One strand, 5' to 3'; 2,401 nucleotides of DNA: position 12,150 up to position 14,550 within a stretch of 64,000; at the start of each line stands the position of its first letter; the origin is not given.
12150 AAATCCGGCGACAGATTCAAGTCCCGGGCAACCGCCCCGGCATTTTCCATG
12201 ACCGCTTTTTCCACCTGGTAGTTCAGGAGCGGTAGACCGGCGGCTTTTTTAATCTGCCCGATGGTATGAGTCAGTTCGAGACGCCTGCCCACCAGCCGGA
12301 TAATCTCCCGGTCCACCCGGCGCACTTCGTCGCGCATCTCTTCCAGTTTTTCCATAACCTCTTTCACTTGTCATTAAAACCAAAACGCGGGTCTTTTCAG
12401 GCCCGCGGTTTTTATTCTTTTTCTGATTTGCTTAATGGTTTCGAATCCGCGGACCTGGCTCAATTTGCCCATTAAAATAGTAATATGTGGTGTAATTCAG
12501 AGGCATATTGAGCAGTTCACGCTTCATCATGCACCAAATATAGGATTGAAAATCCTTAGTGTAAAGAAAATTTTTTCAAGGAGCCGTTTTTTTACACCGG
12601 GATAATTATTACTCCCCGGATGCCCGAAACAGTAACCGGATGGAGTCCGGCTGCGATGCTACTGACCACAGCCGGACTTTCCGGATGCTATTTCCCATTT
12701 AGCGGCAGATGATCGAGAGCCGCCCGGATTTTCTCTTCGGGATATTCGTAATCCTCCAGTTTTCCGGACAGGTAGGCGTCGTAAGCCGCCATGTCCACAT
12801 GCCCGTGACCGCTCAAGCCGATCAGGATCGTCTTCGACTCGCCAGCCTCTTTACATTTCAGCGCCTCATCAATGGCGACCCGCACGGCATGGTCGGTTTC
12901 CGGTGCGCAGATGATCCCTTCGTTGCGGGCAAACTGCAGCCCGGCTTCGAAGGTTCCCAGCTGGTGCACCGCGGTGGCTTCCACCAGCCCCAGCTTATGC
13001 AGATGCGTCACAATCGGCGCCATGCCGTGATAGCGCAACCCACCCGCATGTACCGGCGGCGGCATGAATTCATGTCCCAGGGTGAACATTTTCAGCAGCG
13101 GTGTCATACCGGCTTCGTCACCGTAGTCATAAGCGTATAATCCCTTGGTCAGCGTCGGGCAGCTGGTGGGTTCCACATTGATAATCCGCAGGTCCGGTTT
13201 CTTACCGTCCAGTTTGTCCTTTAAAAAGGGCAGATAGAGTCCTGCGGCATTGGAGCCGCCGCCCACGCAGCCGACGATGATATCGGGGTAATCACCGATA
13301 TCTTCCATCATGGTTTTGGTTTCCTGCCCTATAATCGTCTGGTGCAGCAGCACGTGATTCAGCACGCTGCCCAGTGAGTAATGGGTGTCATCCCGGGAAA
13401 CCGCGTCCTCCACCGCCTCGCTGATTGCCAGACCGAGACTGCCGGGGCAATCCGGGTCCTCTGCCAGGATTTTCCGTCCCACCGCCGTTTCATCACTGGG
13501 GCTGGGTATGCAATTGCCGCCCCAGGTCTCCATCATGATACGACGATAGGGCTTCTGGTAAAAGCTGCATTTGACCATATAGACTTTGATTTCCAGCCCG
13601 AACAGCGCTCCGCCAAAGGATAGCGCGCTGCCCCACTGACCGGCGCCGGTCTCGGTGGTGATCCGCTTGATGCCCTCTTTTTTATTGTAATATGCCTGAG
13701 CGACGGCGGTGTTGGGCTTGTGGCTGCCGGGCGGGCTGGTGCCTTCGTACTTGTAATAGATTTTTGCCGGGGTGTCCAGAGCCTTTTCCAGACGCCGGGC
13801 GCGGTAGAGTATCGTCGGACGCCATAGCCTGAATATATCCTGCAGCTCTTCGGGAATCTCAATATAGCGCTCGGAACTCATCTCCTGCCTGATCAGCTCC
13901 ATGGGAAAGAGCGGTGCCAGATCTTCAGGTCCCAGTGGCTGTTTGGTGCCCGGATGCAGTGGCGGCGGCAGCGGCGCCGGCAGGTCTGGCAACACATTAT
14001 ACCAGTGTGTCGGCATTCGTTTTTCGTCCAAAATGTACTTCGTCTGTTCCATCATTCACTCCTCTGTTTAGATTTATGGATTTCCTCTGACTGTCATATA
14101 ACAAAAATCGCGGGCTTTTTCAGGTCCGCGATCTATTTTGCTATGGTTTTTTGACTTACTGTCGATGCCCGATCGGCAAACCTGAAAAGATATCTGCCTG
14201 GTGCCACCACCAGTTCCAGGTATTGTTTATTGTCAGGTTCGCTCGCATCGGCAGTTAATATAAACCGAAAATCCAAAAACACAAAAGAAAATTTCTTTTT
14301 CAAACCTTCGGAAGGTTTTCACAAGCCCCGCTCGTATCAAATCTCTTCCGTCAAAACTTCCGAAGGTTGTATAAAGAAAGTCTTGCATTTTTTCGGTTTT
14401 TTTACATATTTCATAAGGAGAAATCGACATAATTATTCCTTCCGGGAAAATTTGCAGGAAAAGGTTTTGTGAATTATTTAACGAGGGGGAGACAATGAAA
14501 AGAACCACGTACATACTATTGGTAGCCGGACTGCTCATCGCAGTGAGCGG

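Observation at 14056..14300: Trp-codon leader peptide attenuator upstream of stand-alone TrpB2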

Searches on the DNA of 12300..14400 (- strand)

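Call 26: search_rna_families(source=window, start=12300, end=14400, threshold=evalue, max_evalue=10, show_alignments=2)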
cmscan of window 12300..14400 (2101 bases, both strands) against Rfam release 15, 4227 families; matches with E-value up to 10: 12.
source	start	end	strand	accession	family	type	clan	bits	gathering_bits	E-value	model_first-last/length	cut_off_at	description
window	14270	14398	-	RF04134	MIR7504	Gene; miRNA;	-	20.1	83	2.8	1-124/124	no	MIR7504 microRNA precursor family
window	12376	12454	-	RF02059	STnc50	Gene; sRNA;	-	18.5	55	7.7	1-84/84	no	Salmonella enterica sRNA STnc40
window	12319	12415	+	RF02869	ncS025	Gene; sRNA;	-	17.6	46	4.6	1-85/85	no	Burkholderia sRNA 25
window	12373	12575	-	RF02609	BSR0602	Gene; sRNA;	-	17.2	191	0.62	1-169/169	no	Brucella sRNA 0602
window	13320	13369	-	RF01281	snoR35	Gene; snRNA; snoRNA; CD-box;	CL00053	17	40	1.6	1-81/81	no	Small nucleolar RNA snoR35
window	12620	12700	-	RF00764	mir-191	Gene; miRNA;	-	16.5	54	3.5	1-91/91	no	mir-191 microRNA precursor family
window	12300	12420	+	RF00558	L20_leader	Cis-reg; leader;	-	16.2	58.7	6.7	37-127/127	5'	Ribosomal protein L20 leader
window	12488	12536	-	RF00283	SCARNA18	Gene; snRNA; snoRNA; scaRNA;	-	16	40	4.2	1-83/83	no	small Cajal body-specific RNA 18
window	12989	13056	-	RF03606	mir-2071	Gene; miRNA;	-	16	100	4.6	1-74/74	no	mir-2071 microRNA precursor family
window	12494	12534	-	RF02785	snoRNA2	Gene; snRNA; snoRNA; CD-box;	-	16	108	9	1-83/83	no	Trypanosomatid small nucleolar RNA 2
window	12317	12417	-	RF00516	ylbH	Cis-reg; leader;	-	14.8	50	4.4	1-122/122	no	ylbH leader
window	13912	13979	-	RF01973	H19_2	Gene; lncRNA;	-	12.4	50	5.8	1-69/69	no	H19 conserved region 2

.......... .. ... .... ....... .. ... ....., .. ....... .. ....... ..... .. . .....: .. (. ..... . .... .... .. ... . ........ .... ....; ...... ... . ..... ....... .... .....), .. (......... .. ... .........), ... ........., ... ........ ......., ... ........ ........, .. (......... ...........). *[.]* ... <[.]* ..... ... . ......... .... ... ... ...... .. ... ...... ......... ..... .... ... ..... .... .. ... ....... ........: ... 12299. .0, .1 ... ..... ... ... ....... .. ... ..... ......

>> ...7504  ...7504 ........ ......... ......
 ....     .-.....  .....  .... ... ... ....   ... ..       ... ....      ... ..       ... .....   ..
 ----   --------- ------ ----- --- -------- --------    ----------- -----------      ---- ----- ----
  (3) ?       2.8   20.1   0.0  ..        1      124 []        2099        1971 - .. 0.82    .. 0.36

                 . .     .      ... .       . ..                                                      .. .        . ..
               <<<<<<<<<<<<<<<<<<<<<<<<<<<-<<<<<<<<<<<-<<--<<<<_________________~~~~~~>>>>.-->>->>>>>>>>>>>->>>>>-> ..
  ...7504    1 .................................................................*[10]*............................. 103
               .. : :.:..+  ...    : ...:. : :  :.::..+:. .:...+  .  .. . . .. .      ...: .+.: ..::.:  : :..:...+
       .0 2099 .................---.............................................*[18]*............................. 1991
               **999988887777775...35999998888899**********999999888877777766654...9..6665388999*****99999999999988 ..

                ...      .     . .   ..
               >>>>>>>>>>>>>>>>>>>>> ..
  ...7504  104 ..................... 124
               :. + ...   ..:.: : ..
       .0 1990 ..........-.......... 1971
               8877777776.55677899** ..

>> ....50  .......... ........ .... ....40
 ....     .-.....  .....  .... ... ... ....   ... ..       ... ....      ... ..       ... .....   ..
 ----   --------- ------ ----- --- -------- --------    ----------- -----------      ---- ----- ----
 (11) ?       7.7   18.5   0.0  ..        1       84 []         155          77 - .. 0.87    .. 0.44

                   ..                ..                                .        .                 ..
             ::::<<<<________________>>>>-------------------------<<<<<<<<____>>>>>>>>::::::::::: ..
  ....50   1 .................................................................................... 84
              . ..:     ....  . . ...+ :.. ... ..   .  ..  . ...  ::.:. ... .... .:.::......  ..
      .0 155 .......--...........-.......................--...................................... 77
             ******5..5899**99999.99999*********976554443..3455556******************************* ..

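Call 54: build_rna_model(alignment_id=A1, structure=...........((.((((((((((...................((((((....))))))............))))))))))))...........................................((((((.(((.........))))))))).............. .)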
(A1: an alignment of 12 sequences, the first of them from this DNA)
Model R1 built from alignment A1 (12 sequences, 169 columns); structure: as given.
model positions 165; base pairs 27; branch points 1; effective number of sequences 2.55; information 0.59 bits per position. Calibrated on 0.2 Mb of random sequence (short: E-values are rough).
structure used (alignment columns):
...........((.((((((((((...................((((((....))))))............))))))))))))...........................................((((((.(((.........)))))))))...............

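Call 55: search_with_rna_model(model_id=R1, source=window, max_evalue=10, show_alignments=3)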
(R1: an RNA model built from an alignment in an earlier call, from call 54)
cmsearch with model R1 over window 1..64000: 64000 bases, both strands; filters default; matches with E-value up to 10: 4.
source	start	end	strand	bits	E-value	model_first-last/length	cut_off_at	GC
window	14092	14256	-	174.8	7e-32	1-165/165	no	0.46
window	12370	12486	-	37.1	2.9e-05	1-165/165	no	0.4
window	14157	14305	+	21.3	0.032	1-165/165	no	0.42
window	14095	14132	+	9.3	6.8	112-150/165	no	0.45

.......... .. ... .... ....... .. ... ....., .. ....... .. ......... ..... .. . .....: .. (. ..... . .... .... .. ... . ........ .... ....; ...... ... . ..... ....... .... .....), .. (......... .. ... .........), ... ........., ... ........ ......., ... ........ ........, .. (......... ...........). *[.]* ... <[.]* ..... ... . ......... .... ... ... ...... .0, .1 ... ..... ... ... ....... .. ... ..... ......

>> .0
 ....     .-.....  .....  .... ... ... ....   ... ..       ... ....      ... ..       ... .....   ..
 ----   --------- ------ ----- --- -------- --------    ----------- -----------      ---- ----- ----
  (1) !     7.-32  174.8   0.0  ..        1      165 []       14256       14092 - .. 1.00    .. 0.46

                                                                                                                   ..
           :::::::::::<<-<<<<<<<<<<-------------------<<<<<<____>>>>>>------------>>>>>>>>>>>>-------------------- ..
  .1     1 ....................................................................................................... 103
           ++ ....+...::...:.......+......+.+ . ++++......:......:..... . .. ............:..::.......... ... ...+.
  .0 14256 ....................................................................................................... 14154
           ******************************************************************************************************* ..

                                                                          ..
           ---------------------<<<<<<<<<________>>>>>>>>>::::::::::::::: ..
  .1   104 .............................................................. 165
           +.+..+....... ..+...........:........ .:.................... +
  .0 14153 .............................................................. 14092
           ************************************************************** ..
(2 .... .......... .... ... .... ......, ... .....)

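Call 58: search_with_rna_model(model_id=R1, sources=[L001, L002, L003, L083, L084, L085, L087, L161, L162, L164, L166, L168, L169, L171, L086, L004, L005, L006, L023, L011, L051, L147, L150, L151], max_evalue=1)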
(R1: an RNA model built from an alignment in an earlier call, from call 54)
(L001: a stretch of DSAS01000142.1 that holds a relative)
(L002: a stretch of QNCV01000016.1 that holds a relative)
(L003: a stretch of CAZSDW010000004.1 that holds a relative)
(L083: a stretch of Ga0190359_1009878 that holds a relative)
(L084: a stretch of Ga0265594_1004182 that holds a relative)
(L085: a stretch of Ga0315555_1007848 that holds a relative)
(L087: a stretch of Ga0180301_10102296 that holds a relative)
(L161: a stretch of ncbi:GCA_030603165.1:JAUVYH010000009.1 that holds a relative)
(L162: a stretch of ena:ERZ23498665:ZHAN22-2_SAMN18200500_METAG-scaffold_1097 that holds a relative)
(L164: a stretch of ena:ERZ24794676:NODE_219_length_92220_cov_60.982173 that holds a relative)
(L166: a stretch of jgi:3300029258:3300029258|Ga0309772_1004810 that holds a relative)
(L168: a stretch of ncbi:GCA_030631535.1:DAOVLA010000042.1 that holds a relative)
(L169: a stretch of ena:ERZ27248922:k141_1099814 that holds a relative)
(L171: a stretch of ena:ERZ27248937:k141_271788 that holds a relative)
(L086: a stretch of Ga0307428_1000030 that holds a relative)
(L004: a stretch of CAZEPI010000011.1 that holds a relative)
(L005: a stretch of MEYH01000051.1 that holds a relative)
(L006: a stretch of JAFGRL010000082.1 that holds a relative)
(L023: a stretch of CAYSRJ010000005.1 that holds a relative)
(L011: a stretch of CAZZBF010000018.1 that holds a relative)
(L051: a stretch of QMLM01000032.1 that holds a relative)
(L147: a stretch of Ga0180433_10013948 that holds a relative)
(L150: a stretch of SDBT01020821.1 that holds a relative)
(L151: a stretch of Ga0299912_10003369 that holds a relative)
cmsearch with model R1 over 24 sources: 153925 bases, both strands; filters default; matches with E-value up to 1: 28.
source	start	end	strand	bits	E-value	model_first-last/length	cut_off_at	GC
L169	2799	2965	+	184.3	2.4e-33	1-165/165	no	0.41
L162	2623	2789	+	181.8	7.2e-33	1-165/165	no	0.4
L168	2680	2846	+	181.8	7.2e-33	1-165/165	no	0.4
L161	2799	2965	+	178.6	3e-32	1-165/165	no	0.41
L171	2596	2760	+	176.5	7.6e-32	1-165/165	no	0.45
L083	258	422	+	173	3.6e-31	1-165/165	no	0.43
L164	2799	2965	+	170.7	1e-30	1-165/165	no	0.41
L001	2802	2966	+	169.2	1.9e-30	1-165/165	no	0.46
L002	422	586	+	164.7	1.5e-29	1-165/165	no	0.41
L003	2666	2825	+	135.6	6.2e-24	1-165/165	no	0.41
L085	763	922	+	135.6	6.2e-24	1-165/165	no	0.41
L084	2803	2967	+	116.4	3.2e-20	1-165/165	no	0.42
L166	2805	2964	+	92.2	1.6e-15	1-165/165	no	0.47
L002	2089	2246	+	43.8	3.4e-06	1-165/165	no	0.37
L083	1925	2082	+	43.8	3.4e-06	1-165/165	no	0.37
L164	4643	4798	+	41.5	9.8e-06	1-165/165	no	0.37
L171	4851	5009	+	41.1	1.2e-05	1-165/165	no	0.4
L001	4645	4807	+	34.5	0.00022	1-165/165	no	0.43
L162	5489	5646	+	34.4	0.00023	1-165/165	no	0.36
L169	5243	5398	+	30.8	0.0011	1-165/165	no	0.37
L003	4448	4603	+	28.9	0.0026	1-165/165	no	0.38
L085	2545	2700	+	28.9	0.0026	1-165/165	no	0.38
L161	4657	4815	+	28.6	0.0031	1-165/165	no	0.38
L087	35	181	+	26.4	0.0081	1-165/165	no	0.32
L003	2621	2756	-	16.3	0.73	1-165/165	no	0.36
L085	718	853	-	16.3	0.73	1-165/165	no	0.36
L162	2749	2811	-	16.1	0.79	87-150/165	no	0.38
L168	2806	2868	-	16.1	0.79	87-150/165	no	0.38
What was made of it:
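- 12376..12565 (-): Second, paralogous attenuator. Promoter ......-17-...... at 12565..12537. Leader ORF at 12530..12432, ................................. Tyr/Phe codons at 12494..12474. Antiterminator strands at 12457..12447 and 12408..12398. Terminator at 12407..12386 plus U-run at 12385..12376. Hit by the Trp-leader covariance model at 37.1 bits, E 2.9e-5 (call 55), and in all relatives (call 58).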

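Call 59: search_with_rna_model(model_id=R1, source=L002, start=2000, end=2300, max_evalue=1, show_alignments=1, filters=off)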
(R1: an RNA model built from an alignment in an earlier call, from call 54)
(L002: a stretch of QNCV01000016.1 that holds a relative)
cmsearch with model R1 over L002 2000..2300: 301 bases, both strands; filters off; matches with E-value up to 1: 3.
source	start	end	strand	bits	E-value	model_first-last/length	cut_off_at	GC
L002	2089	2246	+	43.9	6.6e-09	1-165/165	no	0.37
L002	2043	2185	-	11.4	0.013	1-165/165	no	0.31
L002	2206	2241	-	6.4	0.12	112-150/165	no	0.5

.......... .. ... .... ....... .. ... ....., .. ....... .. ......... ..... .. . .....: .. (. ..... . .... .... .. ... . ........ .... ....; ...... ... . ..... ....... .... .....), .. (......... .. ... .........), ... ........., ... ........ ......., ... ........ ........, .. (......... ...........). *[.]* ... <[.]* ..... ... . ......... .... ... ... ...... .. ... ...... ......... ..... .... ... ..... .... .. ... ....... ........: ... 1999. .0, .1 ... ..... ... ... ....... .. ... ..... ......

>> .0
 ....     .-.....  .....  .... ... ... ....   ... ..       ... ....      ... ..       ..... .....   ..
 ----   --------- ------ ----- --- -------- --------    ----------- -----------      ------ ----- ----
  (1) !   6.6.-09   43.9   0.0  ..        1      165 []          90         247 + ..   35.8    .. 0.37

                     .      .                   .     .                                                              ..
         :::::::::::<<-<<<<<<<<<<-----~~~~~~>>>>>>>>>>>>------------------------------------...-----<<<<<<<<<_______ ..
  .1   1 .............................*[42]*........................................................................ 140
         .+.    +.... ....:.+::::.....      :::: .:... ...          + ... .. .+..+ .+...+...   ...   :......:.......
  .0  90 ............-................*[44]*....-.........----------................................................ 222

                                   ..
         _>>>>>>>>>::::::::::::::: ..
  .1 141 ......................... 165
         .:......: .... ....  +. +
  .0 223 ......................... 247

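Call 64: search_rna_families(sources=[L053, L055, L056, L062, L071, L149, L152, L023, L051, L150, L147, L011, L004, L005, L006, L008, L018, L026, L087, L086], threshold=gathering)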
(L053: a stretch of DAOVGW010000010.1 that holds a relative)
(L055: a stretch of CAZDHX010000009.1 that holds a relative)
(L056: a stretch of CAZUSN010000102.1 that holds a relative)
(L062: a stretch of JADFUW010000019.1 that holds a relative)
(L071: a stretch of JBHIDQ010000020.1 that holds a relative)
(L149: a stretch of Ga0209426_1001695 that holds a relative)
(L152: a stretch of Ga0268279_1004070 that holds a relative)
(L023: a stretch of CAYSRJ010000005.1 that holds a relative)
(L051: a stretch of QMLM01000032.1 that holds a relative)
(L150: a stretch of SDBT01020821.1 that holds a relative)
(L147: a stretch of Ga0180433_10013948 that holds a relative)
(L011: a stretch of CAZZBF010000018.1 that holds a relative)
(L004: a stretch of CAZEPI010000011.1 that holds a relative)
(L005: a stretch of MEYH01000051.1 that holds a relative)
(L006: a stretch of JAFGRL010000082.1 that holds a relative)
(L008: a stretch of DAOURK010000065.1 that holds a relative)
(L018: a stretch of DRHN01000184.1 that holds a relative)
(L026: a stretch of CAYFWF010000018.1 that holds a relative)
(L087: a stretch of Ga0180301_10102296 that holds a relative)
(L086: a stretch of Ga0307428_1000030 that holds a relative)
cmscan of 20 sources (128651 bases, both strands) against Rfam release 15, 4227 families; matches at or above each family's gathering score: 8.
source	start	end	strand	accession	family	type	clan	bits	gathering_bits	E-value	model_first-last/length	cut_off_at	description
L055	2623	2860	+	RF00230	T-box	Cis-reg; leader;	-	112.7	93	8.3e-24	1-219/219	no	T-box leader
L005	2365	2653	+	RF00230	T-box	Cis-reg; leader;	-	101.4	93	6.7e-21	1-219/219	no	T-box leader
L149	2579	2865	+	RF00230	T-box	Cis-reg; leader;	-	100.9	93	9e-21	1-219/219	no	T-box leader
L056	2553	2840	+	RF00230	T-box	Cis-reg; leader;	-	99.1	93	2.6e-20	1-219/219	no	T-box leader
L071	2543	2832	+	RF00230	T-box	Cis-reg; leader;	-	98.7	93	3.3e-20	1-219/219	no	T-box leader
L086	2347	2631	+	RF00230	T-box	Cis-reg; leader;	-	98.7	93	3.2e-20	1-219/219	no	T-box leader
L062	2584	2873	+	RF00230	T-box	Cis-reg; leader;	-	94.8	93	3.3e-19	1-219/219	no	T-box leader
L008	4694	4766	+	RF00005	tRNA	Gene; tRNA;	CL00001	65.5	29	1.1e-11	1-71/71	no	tRNA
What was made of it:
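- Closest known: Trp-specific T-box leaders. Same: A T-box lies upstream of trpB2 in Dehalococcoidia, Atribacterota and one further, unidentified locus (L086) (call 64).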

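Call 65: search_rna_families(source=L055, start=2550, end=3010, threshold=gathering, show_alignments=1)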
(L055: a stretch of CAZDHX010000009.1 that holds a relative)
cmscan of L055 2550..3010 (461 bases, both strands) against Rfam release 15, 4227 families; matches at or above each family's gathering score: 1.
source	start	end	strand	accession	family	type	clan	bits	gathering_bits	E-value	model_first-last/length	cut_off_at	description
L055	2623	2860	+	RF00230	T-box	Cis-reg; leader;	-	112.7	93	3e-26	1-219/219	no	T-box leader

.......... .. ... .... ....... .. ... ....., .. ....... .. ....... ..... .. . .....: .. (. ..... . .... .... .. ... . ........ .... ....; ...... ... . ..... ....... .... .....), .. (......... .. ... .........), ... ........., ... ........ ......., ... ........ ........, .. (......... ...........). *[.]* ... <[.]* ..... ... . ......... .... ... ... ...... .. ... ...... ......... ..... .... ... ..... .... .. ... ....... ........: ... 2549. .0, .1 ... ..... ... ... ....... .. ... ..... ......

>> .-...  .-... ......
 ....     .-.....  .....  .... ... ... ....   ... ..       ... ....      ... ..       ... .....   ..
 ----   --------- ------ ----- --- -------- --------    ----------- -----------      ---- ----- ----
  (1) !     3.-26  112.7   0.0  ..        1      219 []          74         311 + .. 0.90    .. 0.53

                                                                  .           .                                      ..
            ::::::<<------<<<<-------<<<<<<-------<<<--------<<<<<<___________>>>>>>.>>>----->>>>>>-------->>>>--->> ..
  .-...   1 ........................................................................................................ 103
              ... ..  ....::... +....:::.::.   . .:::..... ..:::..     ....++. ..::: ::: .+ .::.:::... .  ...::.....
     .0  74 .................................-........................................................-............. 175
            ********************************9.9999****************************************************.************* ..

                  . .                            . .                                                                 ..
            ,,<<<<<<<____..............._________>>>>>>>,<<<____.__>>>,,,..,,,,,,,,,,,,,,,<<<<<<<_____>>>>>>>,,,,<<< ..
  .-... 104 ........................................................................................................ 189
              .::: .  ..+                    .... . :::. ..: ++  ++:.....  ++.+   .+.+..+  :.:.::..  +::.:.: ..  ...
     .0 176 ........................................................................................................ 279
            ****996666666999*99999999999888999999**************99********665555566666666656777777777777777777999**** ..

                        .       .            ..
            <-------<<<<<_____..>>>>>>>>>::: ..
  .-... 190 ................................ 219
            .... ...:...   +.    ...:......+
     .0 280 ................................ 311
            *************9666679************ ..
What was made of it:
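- On T-box leader (RF00230): Matches do occur upstream of trpB2 in other phyla (calls 64, 65).
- Closest known: Trp-specific T-box leaders. Same: The L055 specifier is UGG (call 65).
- In other phyla trpB2 follows a T-box; the one read (L055) has a UGG specifier (calls 64, 65).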
